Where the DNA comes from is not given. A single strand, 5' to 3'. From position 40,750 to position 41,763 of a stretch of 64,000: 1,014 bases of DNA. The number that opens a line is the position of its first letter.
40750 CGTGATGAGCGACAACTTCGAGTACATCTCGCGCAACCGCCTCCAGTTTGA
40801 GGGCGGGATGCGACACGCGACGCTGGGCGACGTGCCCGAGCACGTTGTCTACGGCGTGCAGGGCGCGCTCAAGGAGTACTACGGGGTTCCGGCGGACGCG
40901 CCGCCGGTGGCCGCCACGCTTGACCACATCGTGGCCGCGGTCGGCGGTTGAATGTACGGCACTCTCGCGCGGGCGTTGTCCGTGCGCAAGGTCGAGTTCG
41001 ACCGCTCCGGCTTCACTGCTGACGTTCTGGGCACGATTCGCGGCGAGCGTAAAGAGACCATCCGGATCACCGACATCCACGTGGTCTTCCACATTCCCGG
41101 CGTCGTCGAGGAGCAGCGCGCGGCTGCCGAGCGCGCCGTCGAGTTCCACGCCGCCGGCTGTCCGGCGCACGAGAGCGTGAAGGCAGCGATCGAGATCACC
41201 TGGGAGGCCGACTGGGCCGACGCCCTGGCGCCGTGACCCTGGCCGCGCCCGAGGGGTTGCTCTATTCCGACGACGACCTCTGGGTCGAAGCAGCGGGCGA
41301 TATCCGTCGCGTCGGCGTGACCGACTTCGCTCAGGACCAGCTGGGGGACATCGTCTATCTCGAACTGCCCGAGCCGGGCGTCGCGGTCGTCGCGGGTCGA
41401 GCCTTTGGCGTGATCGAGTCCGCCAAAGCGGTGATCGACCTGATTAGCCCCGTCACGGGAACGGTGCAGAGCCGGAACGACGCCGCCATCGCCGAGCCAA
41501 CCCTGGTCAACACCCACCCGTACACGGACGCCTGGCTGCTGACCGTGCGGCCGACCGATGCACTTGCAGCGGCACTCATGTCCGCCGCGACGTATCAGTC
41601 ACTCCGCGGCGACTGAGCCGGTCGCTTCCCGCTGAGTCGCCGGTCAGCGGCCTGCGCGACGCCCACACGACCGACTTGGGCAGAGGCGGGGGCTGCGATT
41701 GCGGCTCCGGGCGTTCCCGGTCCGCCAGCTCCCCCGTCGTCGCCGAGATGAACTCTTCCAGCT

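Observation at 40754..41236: OsmC/Ohr-like peroxidase gene with an in-frame TGA exactly at the peroxidatic cysteine: candidate selenoprotein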

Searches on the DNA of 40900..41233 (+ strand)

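Call 70: search_rna_families(source=window, start=40900, end=41100, threshold=evalue, max_evalue=10)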
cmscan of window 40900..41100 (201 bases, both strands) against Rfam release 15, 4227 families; matches with E-value up to 10: 4.
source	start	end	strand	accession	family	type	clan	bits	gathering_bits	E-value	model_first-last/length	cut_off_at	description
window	40900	40950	+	RF04126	mir-9198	Gene; miRNA;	-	17.5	92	0.7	1-79/79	no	mir-9198 microRNA precursor family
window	40997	41084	-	RF00211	SNORD35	Gene; snRNA; snoRNA; CD-box;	CL00056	15.3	36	0.7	1-88/88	no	Small nucleolar RNA SNORD35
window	40934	40953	+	RF02808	PyrR210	Gene; snRNA; snoRNA; HACA-box;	-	12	59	5.1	12-31/59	no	Pyrobaculum sRNA 210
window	40966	41012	+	RF02404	P33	Gene; sRNA;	-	10.8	45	5.9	1-160/160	no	Pseudomonas sRNA P33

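Call 81: search_rna_families(source=L079, start=11000, end=13000, threshold=gathering, show_alignments=1)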
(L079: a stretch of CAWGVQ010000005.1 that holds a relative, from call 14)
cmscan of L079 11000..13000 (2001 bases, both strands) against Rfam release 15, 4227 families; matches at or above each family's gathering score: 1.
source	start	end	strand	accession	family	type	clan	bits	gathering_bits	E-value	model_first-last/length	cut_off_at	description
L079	11916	12010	-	RF01852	tRNA-Sec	Gene; tRNA;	CL00001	67.2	47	4.7e-13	1-91/91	no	Selenocysteine transfer RNA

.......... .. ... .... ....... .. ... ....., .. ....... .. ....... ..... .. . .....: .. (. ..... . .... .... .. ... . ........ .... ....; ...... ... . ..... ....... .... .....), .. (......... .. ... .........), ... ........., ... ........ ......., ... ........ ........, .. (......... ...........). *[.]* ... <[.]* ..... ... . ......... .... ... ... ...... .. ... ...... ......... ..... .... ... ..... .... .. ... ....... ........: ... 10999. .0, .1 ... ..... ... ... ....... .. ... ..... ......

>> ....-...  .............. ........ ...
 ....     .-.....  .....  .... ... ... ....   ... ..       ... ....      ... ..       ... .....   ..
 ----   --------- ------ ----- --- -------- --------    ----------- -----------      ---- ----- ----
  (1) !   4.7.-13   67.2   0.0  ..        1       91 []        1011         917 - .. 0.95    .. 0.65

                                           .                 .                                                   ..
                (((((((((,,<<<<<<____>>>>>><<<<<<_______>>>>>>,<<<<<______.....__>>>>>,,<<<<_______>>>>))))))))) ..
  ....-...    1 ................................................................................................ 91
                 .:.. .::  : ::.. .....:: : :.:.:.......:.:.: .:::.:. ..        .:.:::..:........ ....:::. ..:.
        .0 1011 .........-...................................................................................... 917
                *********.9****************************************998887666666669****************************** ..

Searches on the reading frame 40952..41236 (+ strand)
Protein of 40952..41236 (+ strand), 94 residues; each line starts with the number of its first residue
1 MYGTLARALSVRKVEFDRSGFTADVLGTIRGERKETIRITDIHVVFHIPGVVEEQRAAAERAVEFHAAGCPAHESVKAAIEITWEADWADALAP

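Call 14: find_related_loci(query=A2, collection=genome_contigs, flank=10000)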
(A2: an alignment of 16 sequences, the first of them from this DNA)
Query A2 (94 aa) in genome_contigs; peptide patterns used: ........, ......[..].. (x = any residue, [..] = any of these).
174 stretches matched a pattern; 160 encode a relative of the query (tblastn E <= 1e-3); the best 80 are kept; 80 distinct loci.
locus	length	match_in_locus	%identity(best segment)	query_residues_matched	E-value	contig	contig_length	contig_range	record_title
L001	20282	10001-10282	100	1-94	1e-58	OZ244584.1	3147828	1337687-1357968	MAG: Dehalococcoidia bacterium isolate 6f5e74ac-264d-476d-87d8-581b930f35c8 genome assembly, chromosome: 1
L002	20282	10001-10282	99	1-94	3e-58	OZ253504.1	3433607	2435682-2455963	MAG: Dehalococcoidia bacterium isolate 231ea081-d24a-4d48-806f-feb732625d76 genome assembly, chromosome: 1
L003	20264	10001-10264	86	1-88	2e-47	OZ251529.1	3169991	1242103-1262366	MAG: Dehalococcoidia bacterium isolate 64543fda-5a3a-48f4-bbbd-4b73dd240877 genome assembly, chromosome: 1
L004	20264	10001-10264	86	1-88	2e-47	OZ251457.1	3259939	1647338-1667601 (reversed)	MAG: Dehalococcoidia bacterium isolate 625aef2d-bb65-4528-802e-f9b0f5c04a3f genome assembly, chromosome: 1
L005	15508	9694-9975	79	1-94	2e-46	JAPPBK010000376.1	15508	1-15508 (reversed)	MAG: Chloroflexota bacterium isolate IRC2_bin_8 NODE_661_length_15508_cov_7.78613, whole genome shotgun sequence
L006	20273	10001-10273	80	1-91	2e-45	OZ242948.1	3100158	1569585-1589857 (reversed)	MAG: Dehalococcoidia bacterium isolate a0c66c6a-f5ff-452f-b709-ec8565f303fe genome assembly, chromosome: 1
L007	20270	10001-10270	80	1-90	4e-45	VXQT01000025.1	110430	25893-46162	MAG: Chloroflexi bacterium isolate SB0664_bin_15 NODE_168_length_110430_cov_62.621499, whole genome shotgun sequence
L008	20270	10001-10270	79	1-90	9e-45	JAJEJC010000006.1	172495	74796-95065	MAG: Dehalococcoidia bacterium isolate p16x63bins.52 k141_919287, whole genome shotgun sequence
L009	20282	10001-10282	76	1-94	3e-44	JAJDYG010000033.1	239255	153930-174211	MAG: Dehalococcoidia bacterium isolate jk18x34bins.13 k141_62887, whole genome shotgun sequence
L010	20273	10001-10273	78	1-91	2e-44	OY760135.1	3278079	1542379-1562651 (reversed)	MAG: Dehalococcoidia bacterium isolate 28bbf505-4b8f-49ae-a3a4-61061bf7583c genome assembly, chromosome: 1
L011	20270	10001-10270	78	1-90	2e-44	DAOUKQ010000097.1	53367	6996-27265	MAG TPA_asm: Dehalococcoidia bacterium isolate S7_353 k113_3908494, whole genome shotgun sequence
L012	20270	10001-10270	79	1-90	2e-44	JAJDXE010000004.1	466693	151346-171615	MAG: Dehalococcoidia bacterium isolate jk18x25bins.9 k141_642020, whole genome shotgun sequence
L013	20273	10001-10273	76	1-91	3e-44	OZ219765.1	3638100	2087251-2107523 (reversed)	MAG: Dehalococcoidia bacterium isolate 2efd49d1-a845-418d-b650-c606456da4a2 genome assembly, chromosome: 2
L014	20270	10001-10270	76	1-90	5e-44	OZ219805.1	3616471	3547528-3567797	MAG: Dehalococcoidia bacterium isolate c58c6e01-4a6e-4794-97be-e35f15c585e3 genome assembly, chromosome: 3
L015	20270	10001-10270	78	1-90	4e-44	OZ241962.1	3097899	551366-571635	MAG: Dehalococcoidia bacterium isolate 3270897d-fe61-4464-a15a-05fd473d2b13 genome assembly, chromosome: 1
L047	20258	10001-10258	66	1-87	2e-31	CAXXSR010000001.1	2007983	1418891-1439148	MAG: Dehalococcoidia bacterium isolate e3f0780b-4b09-4c69-8f5a-dbfb53346339 genome assembly, contig: contig_1, whole gen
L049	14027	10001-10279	63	1-94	8e-31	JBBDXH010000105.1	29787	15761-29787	MAG: Dehalococcoidia bacterium isolate LejiaD_2_71_13 Lejia_D_2521_length_29787_cov_7, whole genome shotgun sequence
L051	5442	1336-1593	64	1-87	1e-30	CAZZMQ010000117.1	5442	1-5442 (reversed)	MAG TPA_asm: uncultured Dehalococcoidia bacterium isolate SRP092796_co3_888 genome assembly, contig: NODE_39716_length_5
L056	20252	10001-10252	61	1-85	3e-28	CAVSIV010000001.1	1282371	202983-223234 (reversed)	MAG: uncultured Chloroflexia bacterium isolate MFD01721.bin.2.155 genome assembly, contig: contig_10992, whole genome sh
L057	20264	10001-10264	62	1-87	1e-25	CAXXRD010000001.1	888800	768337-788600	MAG: Dehalococcoidia bacterium isolate bf7c6e82-8c7d-4327-8e5a-8ebf02c99848 genome assembly, contig: contig_1, whole gen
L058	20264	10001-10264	62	1-87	2e-25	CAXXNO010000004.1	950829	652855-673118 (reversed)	MAG: Dehalococcoidia bacterium isolate 4c69b660-97cb-4d58-b3cc-8ba09491c4a9 genome assembly, contig: contig_4, whole gen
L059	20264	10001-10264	61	1-87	5e-25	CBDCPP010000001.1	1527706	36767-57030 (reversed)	MAG: Dehalococcoidia bacterium isolate ce4ed754-9089-45ac-9df7-8ad5b357a940 genome assembly, contig: contig_1, whole gen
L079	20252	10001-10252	57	1-86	1e-21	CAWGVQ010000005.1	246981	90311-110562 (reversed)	MAG: uncultured Chloroflexia bacterium isolate MFD02579.bin.2.68 genome assembly, contig: contig_12823, whole genome sho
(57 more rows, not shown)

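Call 18: find_encoding_contigs(protein=window:40952-41236:+, flank=10000, max_places=4)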
Protein window:40952-41236:+ (94 aa): 6 contigs read that carry it; 4 places shown.
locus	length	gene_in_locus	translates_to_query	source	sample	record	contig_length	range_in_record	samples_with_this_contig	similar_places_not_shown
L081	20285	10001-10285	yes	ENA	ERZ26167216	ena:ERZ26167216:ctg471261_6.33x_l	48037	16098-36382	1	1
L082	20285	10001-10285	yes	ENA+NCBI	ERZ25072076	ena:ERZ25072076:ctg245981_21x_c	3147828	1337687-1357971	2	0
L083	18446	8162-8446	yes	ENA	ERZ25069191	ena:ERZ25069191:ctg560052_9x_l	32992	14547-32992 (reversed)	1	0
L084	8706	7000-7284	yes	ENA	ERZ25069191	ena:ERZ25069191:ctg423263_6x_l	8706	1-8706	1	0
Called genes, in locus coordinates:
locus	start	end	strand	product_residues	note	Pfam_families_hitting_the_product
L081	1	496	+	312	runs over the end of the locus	PF08240:ADH_N, PF00107:ADH_zinc_N, PF13602:ADH_zinc_N_2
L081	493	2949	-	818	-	PF18998:Flg_new_2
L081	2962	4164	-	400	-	-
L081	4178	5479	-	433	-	-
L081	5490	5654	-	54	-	-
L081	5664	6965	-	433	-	-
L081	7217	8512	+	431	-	PF02515:CoA_transf_3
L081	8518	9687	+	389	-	PF00155:Aminotran_1_2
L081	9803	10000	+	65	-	-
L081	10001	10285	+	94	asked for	PF02566:OsmC (weak)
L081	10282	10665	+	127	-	PF01597:GCV_H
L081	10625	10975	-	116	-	-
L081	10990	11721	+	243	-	PF01872:RibD_C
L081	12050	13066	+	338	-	PF13384:HTH_23 (weak), PF13936:HTH_38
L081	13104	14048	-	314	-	PF08450:SGL (faint), PF24684:Vgb_lyase (faint), PF25021:TEN_NHL (faint), PF01436:NHL (weak), PF06739:SBBP (faint)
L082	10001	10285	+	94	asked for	PF02566:OsmC (weak)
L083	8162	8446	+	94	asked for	PF02566:OsmC (weak)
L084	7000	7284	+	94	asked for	PF02566:OsmC (weak)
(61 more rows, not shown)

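Call 72: search_protein_families(library=pfam, proteins=[L047:10286-11389:+, L047:11401-11796:+, L047:11811-13223:+, L057:3827-4915:+, L057:5313-6707:+, L057:6649-8232:+, L057:8723-9766:+, L056:11849-13270:+, L049:11290-12483:+, L051:472-885:+], max_evalue=0.00001)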
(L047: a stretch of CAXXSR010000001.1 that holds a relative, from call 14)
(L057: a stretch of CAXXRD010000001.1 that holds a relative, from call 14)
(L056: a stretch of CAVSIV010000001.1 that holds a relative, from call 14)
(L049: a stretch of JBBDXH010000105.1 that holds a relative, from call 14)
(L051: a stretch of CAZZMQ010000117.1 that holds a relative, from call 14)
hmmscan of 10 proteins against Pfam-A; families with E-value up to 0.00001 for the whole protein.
L047:10286-11389:+ (367 aa): 2 families
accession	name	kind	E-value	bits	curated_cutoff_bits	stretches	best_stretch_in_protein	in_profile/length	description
PF01571.26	GCV_T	-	4.1e-82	275.7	25.6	1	10-254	1-255/255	Aminomethyltransferase folate-binding domain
PF08669.17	GCV_T_C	-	1.8e-21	76.3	25.9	1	284-363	1-79/80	Glycine cleavage T-protein C-terminal barrel domain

L047:11401-11796:+ (131 aa): 1 family
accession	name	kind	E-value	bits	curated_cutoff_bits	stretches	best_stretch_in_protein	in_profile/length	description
PF01597.25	GCV_H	-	2.4e-43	147.3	22.2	1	12-127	2-118/122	Glycine cleavage H-protein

L047:11811-13223:+ (470 aa): 1 family
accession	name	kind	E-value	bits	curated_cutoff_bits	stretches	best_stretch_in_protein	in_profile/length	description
PF02347.22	GDC-P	-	2.3e-99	333.6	26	1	12-457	3-428/429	Glycine cleavage system P-protein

L057:3827-4915:+ (362 aa): 2 families
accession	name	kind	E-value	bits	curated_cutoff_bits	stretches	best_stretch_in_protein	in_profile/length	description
PF01571.26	GCV_T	-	4.6e-81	272.3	25.6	1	10-254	1-255/255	Aminomethyltransferase folate-binding domain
PF08669.17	GCV_T_C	-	4.2e-19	68.7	25.9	1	289-358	10-80/80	Glycine cleavage T-protein C-terminal barrel domain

L057:5313-6707:+ (464 aa): 1 family
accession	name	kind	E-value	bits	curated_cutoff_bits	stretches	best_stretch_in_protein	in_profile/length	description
PF02347.22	GDC-P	-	4.8e-99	332.6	26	1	12-451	3-428/429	Glycine cleavage system P-protein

L057:6649-8232:+ (527 aa): 2 families
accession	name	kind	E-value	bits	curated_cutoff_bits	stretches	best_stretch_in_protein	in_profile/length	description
PF21478.3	GcvP2_C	-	1.5e-23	83.5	27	1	373-473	2-104/122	Glycine dehydrogenase, C-terminal domain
PF02347.22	GDC-P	-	2.5e-06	27.1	26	1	122-323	98-287/429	Glycine cleavage system P-protein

L057:8723-9766:+ (347 aa): 2 families
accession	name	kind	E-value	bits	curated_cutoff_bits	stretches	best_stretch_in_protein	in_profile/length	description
PF13577.12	SnoaL_4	-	9.4e-41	139.2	24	2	9-132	2-125/126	SnoaL-like domain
PF00866.24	Ring_hydroxyl_B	-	6e-07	30.1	27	0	71-141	75-142/144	Ring hydroxylating beta subunit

L056:11849-13270:+ (473 aa): 1 family
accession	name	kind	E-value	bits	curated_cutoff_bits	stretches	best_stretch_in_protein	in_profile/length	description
PF02347.22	GDC-P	-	3.2e-91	306.8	26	1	16-457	3-428/429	Glycine cleavage system P-protein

L049:11290-12483:+ (397 aa): 2 families
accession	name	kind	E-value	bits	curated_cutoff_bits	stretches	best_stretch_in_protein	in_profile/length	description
PF01571.26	GCV_T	-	2.3e-78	263.4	25.6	1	43-287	1-255/255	Aminomethyltransferase folate-binding domain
PF08669.17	GCV_T_C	-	1e-17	64.2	25.9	1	312-393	1-79/80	Glycine cleavage T-protein C-terminal barrel domain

L051:472-885:+ (137 aa): 1 family
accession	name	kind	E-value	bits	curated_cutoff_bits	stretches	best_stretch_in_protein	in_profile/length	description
PF01597.25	GCV_H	-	5.4e-33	113.9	22.2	1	21-135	2-117/122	Glycine cleavage H-protein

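Call 79: list_cluster_members(proteins=[window:40952-41233:+, window:40754-40948:+])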
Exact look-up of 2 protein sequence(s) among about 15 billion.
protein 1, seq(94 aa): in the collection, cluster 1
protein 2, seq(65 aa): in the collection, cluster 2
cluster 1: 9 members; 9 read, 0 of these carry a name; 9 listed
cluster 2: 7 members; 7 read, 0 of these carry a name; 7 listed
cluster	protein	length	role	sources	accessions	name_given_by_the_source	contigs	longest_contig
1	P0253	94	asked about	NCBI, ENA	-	-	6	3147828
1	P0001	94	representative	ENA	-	-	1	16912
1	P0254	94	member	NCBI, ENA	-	-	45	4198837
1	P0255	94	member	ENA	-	-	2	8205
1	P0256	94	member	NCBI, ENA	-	-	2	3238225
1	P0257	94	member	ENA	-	-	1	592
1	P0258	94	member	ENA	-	-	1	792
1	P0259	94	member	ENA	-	-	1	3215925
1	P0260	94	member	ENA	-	-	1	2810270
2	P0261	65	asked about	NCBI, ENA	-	-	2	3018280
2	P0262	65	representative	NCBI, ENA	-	-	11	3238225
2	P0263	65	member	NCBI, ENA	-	-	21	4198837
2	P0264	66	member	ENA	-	-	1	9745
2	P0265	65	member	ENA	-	-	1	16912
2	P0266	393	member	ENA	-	-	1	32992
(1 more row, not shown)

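Call 83: search_protein_families(library=pfam, proteins=[L079:10535-11461:+, L079:12364-13506:+, L079:13578-14864:-, L079:14840-15706:+, L079:15959-17164:+, L079:17189-17974:+, L079:18115-18948:+, L079:18984-20126:-], max_evalue=0.00001)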
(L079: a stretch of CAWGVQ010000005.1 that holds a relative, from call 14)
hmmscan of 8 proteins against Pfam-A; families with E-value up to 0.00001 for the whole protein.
L079:10535-11461:+ (308 aa): 0 families

L079:12364-13506:+ (380 aa): 2 families
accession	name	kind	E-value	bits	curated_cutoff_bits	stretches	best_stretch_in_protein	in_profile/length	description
PF00793.26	DAHP_synth_1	-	4.1e-75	252.6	25.5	1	109-339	11-254/270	DAHP synthetase I family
PF03102.20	NeuB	-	1.7e-10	41.2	22.1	1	169-354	60-237/241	NeuB family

L079:13578-14864:- (428 aa): 1 family
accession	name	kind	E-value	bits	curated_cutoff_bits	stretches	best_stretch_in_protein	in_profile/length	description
PF00702.32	Hydrolase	-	1.2e-08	36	26.4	1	113-374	2-184/191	haloacid dehalogenase-like hydrolase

L079:14840-15706:+ (288 aa): 2 families
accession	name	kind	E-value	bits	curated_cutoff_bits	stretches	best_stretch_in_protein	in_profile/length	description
PF13478.12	XdhC_C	-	4e-40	137.6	29.7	1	104-246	1-125/125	XdhC Rossmann domain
PF02625.21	XdhC_CoxI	-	4.1e-18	65.5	24.3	1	11-74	4-67/68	XdhC and CoxI family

L079:15959-17164:+ (401 aa): 1 family
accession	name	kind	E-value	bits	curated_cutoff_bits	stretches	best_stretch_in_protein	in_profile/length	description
PF00162.24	PGK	-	1.6e-158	528.1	27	1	8-387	3-379/379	Phosphoglycerate kinase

L079:17189-17974:+ (261 aa): 1 family
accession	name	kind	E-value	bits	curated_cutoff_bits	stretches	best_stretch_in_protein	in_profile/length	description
PF00121.24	TIM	-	1.6e-85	287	20.1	1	11-253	1-243/245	Triosephosphate isomerase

L079:18115-18948:+ (277 aa): 1 family
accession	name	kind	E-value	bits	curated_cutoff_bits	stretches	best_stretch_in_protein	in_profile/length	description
PF00535.33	Glycos_transf_2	-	7.9e-29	101.2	23.3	1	13-176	2-166/168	Glycosyl transferase family 2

L079:18984-20126:- (380 aa): 0 families

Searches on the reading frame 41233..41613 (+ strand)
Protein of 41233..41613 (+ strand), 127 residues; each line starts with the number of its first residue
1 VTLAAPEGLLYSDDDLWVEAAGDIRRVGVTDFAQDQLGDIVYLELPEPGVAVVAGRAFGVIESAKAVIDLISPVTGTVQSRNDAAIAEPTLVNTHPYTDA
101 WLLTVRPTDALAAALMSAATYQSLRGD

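Call 4: search_protein_families(library=pfam, proteins=[window:41233-41613:+], max_evalue=1)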
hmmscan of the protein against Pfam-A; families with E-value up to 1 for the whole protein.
seq(127 aa): 3 families
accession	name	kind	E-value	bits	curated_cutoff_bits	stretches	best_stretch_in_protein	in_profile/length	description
PF01597.25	GCV_H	-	4.4e-31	107.8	22.2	1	10-123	2-117/122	Glycine cleavage H-protein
PF20165.3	KBTB_W-LIR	-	0.18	12.3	19.7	1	12-18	1-7/12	KBTB, W-type LIR motif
PF00364.28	Biotin_lipoyl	-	0.21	11.9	22.1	1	47-80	22-55/73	Biotin-requiring enzyme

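Call 5: search_protein_families(library=ncbifam, proteins=[window:41233-41613:+], max_evalue=1)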
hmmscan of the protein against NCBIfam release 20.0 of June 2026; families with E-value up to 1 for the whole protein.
seq(127 aa): 4 families
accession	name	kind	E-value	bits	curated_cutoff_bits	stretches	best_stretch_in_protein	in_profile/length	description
NF002270.0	PRK01202.1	subfamily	1.3e-36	125.2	117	1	5-124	4-125/129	glycine cleavage system protein GcvH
TIGR00527.1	gcvH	equivalog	2.6e-33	114.9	115.85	1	5-124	2-124/129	glycine cleavage system protein GcvH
TIGR03077.1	not_gcvH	equivalog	4.1e-15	55.8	144.05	1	11-113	2-105/110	glycine cleavage protein H-like protein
NF045810.1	GcvH_rel_desulf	equivalog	1.4e-06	28.2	150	1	6-121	13-131/167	GcvH-related protein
